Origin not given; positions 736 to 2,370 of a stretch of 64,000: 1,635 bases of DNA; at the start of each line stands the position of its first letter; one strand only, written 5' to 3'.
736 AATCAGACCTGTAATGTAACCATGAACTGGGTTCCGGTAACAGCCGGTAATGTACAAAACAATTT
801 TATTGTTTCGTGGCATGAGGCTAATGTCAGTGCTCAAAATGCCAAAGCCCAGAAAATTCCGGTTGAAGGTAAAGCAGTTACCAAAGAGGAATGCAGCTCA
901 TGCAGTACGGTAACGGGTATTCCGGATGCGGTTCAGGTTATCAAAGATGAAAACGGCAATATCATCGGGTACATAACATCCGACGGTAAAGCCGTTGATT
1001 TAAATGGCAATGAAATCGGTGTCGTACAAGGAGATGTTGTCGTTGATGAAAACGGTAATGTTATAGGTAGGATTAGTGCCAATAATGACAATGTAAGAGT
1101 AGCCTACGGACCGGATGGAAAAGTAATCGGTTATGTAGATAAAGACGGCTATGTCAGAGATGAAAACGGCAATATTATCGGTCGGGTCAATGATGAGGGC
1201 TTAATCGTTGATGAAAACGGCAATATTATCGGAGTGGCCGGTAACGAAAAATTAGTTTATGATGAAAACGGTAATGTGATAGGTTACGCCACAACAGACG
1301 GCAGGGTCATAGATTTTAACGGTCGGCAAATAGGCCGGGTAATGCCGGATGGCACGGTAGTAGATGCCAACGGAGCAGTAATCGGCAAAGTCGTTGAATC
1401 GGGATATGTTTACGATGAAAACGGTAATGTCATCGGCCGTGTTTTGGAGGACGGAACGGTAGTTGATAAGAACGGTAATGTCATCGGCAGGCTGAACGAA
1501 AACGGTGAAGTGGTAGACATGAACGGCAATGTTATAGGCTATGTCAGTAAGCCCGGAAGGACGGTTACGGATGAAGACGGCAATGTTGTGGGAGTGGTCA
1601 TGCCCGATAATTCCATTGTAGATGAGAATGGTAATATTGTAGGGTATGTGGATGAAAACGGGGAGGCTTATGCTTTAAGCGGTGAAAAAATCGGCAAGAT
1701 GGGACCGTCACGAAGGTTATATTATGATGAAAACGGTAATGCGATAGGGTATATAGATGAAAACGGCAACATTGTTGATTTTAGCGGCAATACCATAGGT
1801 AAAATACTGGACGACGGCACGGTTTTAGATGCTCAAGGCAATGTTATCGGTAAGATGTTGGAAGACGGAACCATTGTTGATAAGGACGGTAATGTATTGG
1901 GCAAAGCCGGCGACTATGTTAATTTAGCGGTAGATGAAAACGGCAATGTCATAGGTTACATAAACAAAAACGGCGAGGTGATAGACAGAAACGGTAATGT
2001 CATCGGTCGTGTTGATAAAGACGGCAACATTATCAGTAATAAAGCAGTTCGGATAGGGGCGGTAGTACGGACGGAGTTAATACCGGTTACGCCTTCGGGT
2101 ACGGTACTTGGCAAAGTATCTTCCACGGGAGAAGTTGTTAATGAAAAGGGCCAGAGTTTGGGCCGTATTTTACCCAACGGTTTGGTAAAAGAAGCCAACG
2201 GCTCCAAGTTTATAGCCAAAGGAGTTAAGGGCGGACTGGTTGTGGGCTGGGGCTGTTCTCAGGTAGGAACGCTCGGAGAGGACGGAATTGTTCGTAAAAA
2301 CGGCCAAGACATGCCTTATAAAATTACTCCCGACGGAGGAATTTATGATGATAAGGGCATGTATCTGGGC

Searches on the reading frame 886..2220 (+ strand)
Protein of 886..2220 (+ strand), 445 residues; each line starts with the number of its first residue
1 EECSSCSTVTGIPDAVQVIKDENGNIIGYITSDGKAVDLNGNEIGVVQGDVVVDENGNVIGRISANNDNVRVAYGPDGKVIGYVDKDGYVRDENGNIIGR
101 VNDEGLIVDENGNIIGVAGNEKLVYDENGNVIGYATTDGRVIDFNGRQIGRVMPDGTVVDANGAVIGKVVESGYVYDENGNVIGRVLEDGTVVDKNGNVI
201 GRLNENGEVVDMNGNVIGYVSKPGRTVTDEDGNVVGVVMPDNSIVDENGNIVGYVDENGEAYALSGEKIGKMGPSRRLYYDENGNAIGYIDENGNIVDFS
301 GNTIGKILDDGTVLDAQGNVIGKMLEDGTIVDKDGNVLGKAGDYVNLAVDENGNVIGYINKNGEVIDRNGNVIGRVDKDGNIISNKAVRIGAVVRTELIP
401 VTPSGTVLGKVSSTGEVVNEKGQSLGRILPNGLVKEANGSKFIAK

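Call 48: predict_structure(alignment_id=A1)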
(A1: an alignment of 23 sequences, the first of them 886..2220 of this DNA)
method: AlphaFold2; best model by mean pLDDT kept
length: 445 residues; sequences in the alignment: 23
mean_pLDDT: 72.0   pTM: 0.42
mean pLDDT of the five models: 72.0, 69.2, 68.6, 64.7, 62.8
residues with pLDDT >= 90: 50; 70-90: 216; 50-70: 127; < 50: 52
segments of 3 or more residues with pLDDT < 50: 1-13, 46-49, 51-53, 55-57, 64-69, 76-78, 221-225
pLDDT, mean of each block of 10 residues (from residue 1): 28 50 62 63 53 52 43 58 77 87 74 70 63 70 80 75 80 57 62 72 74 80 54 60 62 77 84 71 87 82 89 93 91 93 81 82 84 82 85 73 69 73 80 79 85
secondary structure, 60 per line:
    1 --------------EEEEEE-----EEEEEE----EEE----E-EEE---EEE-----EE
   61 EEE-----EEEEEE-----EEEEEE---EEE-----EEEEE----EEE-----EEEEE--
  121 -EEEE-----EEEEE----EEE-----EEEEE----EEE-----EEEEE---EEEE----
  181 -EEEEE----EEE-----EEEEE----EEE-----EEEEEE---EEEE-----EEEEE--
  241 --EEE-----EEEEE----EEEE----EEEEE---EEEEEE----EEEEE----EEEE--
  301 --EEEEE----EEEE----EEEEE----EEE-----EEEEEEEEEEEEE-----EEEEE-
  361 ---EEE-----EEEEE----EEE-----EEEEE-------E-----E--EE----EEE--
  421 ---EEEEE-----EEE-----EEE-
elements in order: E15-20 E26-31 E36-38 E45-47 E51-53 E59-63 E69-74 E80-85 E89-91 E97-101 E106-108 E114-118 E122-125 E131-135 E140-142 E148-152 E157-159 E165-169 E173-176 E182-186 E191-193 E199-203 E208-210 E216-221 E225-228 E234-238 E243-245 E251-255 E260-263 E268-272 E276-281 E286-290 E295-298 E303-307 E312-315 E320-324 E329-331 E337-349 E355-359 E364-366 E372-376 E381-383 E389-393 E416-418 E424-428 E434-436 E442-444
